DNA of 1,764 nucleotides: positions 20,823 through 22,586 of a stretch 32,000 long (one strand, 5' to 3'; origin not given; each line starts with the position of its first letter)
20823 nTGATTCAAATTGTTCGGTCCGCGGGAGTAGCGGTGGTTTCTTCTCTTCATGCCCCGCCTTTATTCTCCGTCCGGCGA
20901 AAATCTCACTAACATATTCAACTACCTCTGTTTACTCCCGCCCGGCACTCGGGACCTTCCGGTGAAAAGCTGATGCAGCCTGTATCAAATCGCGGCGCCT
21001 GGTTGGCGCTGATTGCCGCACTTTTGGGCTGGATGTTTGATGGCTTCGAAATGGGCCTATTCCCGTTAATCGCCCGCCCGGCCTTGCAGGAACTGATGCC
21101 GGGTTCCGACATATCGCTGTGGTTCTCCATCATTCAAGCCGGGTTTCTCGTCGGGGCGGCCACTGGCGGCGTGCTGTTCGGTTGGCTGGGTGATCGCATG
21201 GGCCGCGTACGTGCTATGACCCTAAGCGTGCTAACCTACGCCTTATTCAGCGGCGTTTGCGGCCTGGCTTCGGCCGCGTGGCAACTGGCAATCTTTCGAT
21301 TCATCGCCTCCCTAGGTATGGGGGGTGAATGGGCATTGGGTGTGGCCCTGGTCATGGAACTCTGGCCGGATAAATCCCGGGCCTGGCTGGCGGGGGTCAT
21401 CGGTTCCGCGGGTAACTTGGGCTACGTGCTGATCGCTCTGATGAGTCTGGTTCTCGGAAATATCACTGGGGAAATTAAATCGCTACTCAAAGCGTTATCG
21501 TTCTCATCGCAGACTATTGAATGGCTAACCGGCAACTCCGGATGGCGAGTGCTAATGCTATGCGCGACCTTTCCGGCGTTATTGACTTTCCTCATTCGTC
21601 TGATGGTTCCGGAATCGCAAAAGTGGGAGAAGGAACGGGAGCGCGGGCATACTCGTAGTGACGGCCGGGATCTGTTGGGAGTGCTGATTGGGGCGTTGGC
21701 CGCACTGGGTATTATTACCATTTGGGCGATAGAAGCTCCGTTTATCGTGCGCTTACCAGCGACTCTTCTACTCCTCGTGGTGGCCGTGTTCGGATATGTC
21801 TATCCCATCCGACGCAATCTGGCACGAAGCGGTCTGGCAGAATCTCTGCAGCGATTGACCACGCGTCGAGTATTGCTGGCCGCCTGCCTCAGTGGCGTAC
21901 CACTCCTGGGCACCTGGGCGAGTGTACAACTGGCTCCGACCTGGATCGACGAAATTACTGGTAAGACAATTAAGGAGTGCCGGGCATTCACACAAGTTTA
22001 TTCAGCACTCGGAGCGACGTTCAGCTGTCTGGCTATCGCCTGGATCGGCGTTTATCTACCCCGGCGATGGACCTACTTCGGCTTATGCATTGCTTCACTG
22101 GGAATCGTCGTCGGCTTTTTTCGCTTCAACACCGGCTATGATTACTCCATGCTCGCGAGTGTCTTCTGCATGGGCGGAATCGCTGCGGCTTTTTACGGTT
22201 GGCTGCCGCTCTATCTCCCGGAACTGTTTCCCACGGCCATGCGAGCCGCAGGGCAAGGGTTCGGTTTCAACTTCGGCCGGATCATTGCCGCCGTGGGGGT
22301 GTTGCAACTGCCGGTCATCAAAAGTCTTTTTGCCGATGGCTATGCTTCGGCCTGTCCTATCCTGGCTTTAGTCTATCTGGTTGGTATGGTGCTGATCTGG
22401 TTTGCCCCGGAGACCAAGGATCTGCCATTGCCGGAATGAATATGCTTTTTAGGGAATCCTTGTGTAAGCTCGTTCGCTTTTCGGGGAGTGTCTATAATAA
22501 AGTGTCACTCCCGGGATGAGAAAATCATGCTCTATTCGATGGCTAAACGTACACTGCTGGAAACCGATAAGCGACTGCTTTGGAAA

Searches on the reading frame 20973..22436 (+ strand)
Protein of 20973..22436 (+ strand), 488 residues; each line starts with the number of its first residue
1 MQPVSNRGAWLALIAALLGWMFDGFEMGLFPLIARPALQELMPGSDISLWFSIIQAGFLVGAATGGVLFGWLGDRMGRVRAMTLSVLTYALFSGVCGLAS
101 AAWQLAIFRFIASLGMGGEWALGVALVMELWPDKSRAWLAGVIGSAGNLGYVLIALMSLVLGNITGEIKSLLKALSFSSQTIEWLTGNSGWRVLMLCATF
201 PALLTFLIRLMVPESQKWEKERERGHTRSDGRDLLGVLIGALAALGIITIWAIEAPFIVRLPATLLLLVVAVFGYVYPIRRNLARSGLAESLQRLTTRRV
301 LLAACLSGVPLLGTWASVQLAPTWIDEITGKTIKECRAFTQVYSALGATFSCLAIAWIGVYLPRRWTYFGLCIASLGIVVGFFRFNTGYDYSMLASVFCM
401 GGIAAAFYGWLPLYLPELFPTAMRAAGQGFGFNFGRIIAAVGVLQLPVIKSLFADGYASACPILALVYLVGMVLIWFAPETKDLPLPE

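Call 68: search_protein_families(library=pfam, proteins=[window:20973-22436:+], max_evalue=0.001)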
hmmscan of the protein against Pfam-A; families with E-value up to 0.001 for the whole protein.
window:20973-22436:+ (488 aa): 2 families
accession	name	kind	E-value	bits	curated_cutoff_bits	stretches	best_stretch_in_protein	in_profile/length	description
PF00083.30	Sugar_tr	-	5.5e-25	88.6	22.3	2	48-222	45-201/452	Sugar (and other) transporter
PF07690.21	MFS_1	-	1.3e-22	80.6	33.4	2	19-225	5-187/347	Major Facilitator Superfamily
